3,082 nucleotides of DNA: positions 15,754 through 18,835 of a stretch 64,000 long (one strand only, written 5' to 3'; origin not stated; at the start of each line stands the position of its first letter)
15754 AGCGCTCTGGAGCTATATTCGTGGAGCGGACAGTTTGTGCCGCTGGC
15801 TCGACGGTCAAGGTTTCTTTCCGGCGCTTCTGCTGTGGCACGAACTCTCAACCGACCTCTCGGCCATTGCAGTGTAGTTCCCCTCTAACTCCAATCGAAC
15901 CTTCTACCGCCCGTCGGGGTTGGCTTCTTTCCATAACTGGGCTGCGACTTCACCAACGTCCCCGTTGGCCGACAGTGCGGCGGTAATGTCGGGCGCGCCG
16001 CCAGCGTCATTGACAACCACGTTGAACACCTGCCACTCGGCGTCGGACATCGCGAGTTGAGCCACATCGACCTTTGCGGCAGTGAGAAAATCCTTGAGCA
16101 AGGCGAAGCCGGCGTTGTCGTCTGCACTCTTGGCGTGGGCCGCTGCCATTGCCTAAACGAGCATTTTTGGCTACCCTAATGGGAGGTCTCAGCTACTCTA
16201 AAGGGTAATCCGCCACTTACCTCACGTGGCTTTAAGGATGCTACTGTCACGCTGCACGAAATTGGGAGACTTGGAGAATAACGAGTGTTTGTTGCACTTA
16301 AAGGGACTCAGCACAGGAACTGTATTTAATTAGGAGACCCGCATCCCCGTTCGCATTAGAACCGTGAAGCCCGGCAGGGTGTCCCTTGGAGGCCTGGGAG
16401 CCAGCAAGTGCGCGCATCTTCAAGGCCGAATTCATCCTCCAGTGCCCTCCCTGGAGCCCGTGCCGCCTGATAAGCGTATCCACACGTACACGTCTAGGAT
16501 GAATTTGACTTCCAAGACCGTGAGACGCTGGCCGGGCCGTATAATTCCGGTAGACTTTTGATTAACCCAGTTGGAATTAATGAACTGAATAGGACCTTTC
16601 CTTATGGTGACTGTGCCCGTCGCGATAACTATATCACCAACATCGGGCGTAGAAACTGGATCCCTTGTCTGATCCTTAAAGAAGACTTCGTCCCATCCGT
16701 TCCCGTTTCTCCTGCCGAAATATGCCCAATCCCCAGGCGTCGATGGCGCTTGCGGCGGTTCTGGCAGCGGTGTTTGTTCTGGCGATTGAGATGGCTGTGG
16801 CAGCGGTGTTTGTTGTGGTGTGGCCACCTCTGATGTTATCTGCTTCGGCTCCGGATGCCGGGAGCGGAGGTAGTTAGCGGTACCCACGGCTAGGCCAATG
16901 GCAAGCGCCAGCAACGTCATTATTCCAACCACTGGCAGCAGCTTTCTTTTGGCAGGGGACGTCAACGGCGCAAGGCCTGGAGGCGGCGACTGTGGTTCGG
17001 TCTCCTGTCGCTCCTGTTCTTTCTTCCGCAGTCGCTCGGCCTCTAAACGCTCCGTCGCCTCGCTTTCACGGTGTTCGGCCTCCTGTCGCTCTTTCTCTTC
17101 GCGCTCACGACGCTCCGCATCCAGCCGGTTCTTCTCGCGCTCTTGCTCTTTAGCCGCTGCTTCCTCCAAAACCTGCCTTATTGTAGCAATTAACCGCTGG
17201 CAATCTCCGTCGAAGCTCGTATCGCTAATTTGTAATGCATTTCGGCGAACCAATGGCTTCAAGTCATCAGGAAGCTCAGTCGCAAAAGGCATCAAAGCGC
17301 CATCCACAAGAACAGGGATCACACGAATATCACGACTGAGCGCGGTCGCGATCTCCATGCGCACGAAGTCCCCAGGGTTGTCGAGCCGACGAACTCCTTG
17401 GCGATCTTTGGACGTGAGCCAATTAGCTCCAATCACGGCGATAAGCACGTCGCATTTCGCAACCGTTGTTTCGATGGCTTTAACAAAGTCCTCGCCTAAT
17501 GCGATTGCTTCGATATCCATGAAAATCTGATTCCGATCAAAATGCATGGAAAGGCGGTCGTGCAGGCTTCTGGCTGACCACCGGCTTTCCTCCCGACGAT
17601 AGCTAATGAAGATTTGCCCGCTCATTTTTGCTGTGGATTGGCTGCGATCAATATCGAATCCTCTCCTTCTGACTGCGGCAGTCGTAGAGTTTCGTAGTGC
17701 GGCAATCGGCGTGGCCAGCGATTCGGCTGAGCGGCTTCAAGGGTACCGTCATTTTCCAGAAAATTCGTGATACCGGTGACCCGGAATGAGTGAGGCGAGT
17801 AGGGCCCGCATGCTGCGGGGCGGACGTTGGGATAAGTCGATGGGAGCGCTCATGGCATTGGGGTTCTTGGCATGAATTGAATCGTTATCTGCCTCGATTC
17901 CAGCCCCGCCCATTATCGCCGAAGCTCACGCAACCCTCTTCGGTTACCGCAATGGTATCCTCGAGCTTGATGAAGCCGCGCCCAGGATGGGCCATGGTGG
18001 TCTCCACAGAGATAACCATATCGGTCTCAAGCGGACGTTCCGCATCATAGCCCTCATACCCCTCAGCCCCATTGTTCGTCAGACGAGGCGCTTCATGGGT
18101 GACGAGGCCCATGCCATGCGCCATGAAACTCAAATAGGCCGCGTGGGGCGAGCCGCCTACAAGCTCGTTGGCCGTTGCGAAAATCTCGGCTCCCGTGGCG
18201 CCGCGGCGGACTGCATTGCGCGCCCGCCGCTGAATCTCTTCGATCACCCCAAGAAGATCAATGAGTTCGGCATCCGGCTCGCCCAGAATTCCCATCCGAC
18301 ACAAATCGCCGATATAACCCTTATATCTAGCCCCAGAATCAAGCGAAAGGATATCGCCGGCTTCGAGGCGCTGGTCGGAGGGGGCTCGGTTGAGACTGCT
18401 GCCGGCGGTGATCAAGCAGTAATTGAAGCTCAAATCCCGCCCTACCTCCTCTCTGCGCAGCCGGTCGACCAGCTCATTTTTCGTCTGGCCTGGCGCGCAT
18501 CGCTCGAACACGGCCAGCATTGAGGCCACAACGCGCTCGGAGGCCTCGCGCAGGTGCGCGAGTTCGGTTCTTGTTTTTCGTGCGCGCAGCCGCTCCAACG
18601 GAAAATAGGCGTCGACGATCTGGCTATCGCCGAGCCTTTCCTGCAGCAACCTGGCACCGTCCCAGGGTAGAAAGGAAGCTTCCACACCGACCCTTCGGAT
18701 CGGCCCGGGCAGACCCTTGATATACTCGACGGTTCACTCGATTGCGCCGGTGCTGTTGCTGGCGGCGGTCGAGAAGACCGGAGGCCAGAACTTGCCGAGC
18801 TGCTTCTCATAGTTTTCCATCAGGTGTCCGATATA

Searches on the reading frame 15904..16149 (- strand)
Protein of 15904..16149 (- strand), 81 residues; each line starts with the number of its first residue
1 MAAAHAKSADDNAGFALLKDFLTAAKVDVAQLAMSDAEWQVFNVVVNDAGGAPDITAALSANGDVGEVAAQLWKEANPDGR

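Call 8: search_protein_families(library=pfam, proteins=[window:15904-16149:-], max_evalue=0.1)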
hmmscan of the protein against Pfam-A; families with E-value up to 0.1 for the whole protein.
window:15904-16149:- (81 aa): 0 families

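Call 9: search_protein_families(library=ncbifam, proteins=[window:15904-16149:-], max_evalue=0.1)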
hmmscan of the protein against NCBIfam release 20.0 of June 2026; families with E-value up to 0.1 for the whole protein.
window:15904-16149:- (81 aa): 0 families

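Call 10: find_encoding_contigs(protein=window:15904-16149:-, flank=10000, max_places=10)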
Protein window:15904-16149:- (81 aa): 2 contigs read that carry it; 2 places shown.
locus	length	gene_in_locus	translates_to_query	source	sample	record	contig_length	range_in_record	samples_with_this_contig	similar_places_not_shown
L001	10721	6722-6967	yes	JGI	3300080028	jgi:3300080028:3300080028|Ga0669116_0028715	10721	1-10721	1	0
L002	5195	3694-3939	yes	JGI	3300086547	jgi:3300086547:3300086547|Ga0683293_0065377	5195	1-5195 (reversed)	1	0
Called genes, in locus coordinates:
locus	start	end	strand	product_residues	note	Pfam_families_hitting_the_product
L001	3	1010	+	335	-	?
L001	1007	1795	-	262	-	-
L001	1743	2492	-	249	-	-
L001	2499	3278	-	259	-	-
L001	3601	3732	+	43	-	-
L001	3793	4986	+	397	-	PF01321:Creatinase_N, PF00557:Peptidase_M24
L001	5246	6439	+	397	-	PF13676:TIR_2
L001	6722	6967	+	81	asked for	-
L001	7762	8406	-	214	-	PF00072:Response_reg, PF00196:GerE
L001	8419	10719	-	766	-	?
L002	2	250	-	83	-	?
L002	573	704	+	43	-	-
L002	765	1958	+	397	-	PF01321:Creatinase_N, PF00557:Peptidase_M24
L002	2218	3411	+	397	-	PF13676:TIR_2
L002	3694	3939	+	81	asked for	-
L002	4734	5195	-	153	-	?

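Call 13: find_homologous_proteins(query=window:15904-16149:-, max_evalue=0.01)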
Query window:15904-16149:- (81 aa): 7 proteins with E <= 0.01 among 11 candidates.
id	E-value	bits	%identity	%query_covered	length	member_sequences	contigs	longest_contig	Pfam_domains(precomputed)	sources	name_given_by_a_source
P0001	2.1e-40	154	98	99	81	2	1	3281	-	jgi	jgi:hypothetical protein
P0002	5.3e-20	89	68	88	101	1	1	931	-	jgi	jgi:hypothetical protein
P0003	2.0e-17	81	68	77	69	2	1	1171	-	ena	-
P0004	7.1e-17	79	85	57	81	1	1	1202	-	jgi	jgi:hypothetical protein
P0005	1.7e-15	75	80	62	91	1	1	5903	-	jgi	jgi:hypothetical protein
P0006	8.5e-14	69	77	53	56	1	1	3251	-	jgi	jgi:D-alanyl-D-alanine carboxypeptidase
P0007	7.5e-7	47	94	38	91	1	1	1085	-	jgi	jgi:D-alanyl-D-alanine carboxypeptidase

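Call 15: find_encoding_contigs(protein=P0007, flank=10000)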
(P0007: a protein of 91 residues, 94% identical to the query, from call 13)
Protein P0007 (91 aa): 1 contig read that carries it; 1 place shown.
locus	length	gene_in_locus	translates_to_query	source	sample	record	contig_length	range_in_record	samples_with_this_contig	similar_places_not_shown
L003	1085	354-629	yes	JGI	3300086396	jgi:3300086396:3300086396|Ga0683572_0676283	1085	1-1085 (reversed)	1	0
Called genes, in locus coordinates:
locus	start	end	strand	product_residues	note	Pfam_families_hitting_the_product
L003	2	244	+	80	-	?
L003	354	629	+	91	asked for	-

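Call 16: find_encoding_contigs(protein=P0005, flank=10000)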
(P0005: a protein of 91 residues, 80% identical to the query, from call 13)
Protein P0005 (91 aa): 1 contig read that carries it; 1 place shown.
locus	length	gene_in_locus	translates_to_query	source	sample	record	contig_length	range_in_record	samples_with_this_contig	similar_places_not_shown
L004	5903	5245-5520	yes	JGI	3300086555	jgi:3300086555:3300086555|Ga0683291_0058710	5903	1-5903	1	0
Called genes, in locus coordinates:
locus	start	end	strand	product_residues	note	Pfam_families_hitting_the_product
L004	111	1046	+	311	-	-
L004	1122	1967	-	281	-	PF00378:ECH_1, PF16113:ECH_2 (weak)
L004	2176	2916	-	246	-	PF01965:DJ-1_PfpI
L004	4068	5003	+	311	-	PF01244:Peptidase_M19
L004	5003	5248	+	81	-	PF01244:Peptidase_M19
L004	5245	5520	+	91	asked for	-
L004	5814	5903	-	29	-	?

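Call 17: find_encoding_contigs(protein=P0006, flank=10000)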
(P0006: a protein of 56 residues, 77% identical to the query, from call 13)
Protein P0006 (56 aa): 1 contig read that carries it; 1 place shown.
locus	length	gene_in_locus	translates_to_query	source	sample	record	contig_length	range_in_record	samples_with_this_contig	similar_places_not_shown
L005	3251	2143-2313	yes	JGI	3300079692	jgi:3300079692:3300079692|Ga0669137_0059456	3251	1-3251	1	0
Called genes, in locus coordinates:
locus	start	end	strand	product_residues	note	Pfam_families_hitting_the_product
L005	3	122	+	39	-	?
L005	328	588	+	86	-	-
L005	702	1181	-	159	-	-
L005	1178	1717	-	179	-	-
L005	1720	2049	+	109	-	PF02113:Peptidase_S13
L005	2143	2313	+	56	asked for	-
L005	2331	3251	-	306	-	?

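Call 23: find_encoding_contigs(protein=P0001, flank=10000)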
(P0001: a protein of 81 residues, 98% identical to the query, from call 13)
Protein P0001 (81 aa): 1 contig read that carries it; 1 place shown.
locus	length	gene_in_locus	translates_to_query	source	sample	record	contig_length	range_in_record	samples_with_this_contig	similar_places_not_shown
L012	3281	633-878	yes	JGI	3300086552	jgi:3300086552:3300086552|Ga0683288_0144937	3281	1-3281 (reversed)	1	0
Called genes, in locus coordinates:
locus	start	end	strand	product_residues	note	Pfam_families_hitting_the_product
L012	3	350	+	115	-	?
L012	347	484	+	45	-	-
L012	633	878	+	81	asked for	-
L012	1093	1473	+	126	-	-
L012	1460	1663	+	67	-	-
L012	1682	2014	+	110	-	PF12399:BCA_ABC_TP_C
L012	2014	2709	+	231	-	PF13304:AAA_21 (faint), PF00005:ABC_tran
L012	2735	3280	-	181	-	?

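Call 43: search_protein_families(library=pfam, proteins=[P0002, P0005, P0007, L005:1498-2046:+, L005:2050-2310:+, window:15904-16149:-, L004:4068-5000:+, L003:2-241:+], max_evalue=1)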
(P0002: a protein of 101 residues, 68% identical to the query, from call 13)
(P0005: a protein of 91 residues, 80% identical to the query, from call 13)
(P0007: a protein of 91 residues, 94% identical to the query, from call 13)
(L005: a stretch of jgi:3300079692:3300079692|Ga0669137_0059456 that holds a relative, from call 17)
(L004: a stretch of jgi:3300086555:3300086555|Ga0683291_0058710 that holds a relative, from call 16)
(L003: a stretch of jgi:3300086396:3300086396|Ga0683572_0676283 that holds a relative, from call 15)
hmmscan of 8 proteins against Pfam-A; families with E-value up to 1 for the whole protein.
P0002 (101 aa): 0 families

P0005 (91 aa): 1 family
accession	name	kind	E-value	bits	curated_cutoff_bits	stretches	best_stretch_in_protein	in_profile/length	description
PF07210.18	DUF1416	-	0.016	15.5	23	1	9-45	44-77/97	Protein of unknown function (DUF1416)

P0007 (91 aa): 1 family
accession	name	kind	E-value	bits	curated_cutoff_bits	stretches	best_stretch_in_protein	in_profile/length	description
PF02113.21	Peptidase_S13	-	0.003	16.8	22.8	1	28-88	308-369/444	D-Ala-D-Ala carboxypeptidase 3 (S13) family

L005:1498-2046:+ (183 aa): 1 family
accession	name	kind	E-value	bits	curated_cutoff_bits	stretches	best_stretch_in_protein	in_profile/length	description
PF02113.21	Peptidase_S13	-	5.1e-10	39.1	22.8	1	70-180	261-372/444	D-Ala-D-Ala carboxypeptidase 3 (S13) family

L005:2050-2310:+ (87 aa): 1 family
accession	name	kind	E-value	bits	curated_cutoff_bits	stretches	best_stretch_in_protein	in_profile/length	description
PF02113.21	Peptidase_S13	-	0.094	11.9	22.8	1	33-60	400-426/444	D-Ala-D-Ala carboxypeptidase 3 (S13) family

window:15904-16149:- (81 aa): 0 families

L004:4068-5000:+ (311 aa): 1 family
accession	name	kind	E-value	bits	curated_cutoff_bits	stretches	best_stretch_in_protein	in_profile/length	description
PF01244.27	Peptidase_M19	-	6e-41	141.1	26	2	153-303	122-261/319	Membrane dipeptidase (Peptidase family M19)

L003:2-241:+ (80 aa): 1 family
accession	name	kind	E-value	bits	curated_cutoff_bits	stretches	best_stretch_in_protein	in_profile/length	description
PF01244.27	Peptidase_M19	-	4.2e-10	39.7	26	1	34-76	277-319/319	Membrane dipeptidase (Peptidase family M19)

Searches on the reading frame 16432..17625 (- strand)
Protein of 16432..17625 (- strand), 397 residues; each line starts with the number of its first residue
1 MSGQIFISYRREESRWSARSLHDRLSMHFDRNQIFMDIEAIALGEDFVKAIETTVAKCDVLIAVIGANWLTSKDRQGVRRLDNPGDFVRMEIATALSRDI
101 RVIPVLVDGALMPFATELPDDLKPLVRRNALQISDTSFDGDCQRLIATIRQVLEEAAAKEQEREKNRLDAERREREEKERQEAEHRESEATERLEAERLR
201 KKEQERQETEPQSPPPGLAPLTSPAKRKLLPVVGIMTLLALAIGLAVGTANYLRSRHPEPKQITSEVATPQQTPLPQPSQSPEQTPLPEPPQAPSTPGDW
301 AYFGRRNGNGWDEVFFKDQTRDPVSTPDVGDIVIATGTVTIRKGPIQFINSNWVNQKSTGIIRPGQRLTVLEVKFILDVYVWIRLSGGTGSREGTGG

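Call 8: search_protein_families(library=pfam, proteins=[window:16432-17625:-], max_evalue=0.1)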
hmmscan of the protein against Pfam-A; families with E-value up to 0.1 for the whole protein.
window:16432-17625:- (397 aa): 4 families
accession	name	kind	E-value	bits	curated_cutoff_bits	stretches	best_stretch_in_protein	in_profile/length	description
PF13676.11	TIR_2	-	8.1e-13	49.4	28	1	5-119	1-98/122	TIR domain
PF07946.19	CCDC47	-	0.01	15.4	27.7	1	115-207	244-323/326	PAT complex subunit CCDC47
PF01336.31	tRNA_anti-codon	-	0.024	15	27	1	314-353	32-72/75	OB-fold nucleic acid binding domain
PF17211.8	VHL_C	-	0.035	14.3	22.4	0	76-101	9-34/49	VHL box domain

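Call 9: search_protein_families(library=ncbifam, proteins=[window:16432-17625:-], max_evalue=0.1)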
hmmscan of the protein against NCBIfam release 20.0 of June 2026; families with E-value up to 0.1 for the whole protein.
window:16432-17625:- (397 aa): 5 families
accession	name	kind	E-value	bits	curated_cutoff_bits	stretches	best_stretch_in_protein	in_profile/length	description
NF058526.1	Thoeris_type3_ThcB4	equivalog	2.1e-11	43.3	220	1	4-69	129-192/375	Thoeris type III anti-phage system protein ThcB4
NF045509.1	CellDiv_HetF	equivalog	0.00044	18.6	1200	1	154-273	478-608/836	cell division protein HetF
NF042941.1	Retron_TIR_antiphage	equivalog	0.0032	16.3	600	1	4-71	341-406/464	TIR domain-containing anti-phage reverse transcriptase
NF040486.1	SrfA_fam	subfamily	0.0049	16.3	150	1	176-354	171-337/438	SrfA family protein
NF040588.1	FxsC_Nterm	equivalog_domain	0.0088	16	130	1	29-106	43-117/182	TIR-like protein FxsC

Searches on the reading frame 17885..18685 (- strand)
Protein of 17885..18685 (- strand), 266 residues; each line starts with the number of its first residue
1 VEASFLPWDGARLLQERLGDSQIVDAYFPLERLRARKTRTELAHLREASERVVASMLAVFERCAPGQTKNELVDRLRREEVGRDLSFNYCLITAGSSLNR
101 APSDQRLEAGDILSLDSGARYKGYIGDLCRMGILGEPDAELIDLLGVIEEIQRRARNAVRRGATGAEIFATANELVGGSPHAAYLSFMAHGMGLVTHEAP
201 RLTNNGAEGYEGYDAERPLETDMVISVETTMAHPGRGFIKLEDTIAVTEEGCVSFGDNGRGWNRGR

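Call 8: search_protein_families(library=pfam, proteins=[window:17885-18685:-], max_evalue=0.1)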
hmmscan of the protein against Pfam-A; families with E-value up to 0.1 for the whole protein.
window:17885-18685:- (266 aa): 1 family
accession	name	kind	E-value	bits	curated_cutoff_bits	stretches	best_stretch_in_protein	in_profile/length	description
PF00557.29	Peptidase_M24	-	4.7e-36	124.9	23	1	44-249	2-208/208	Metallopeptidase family M24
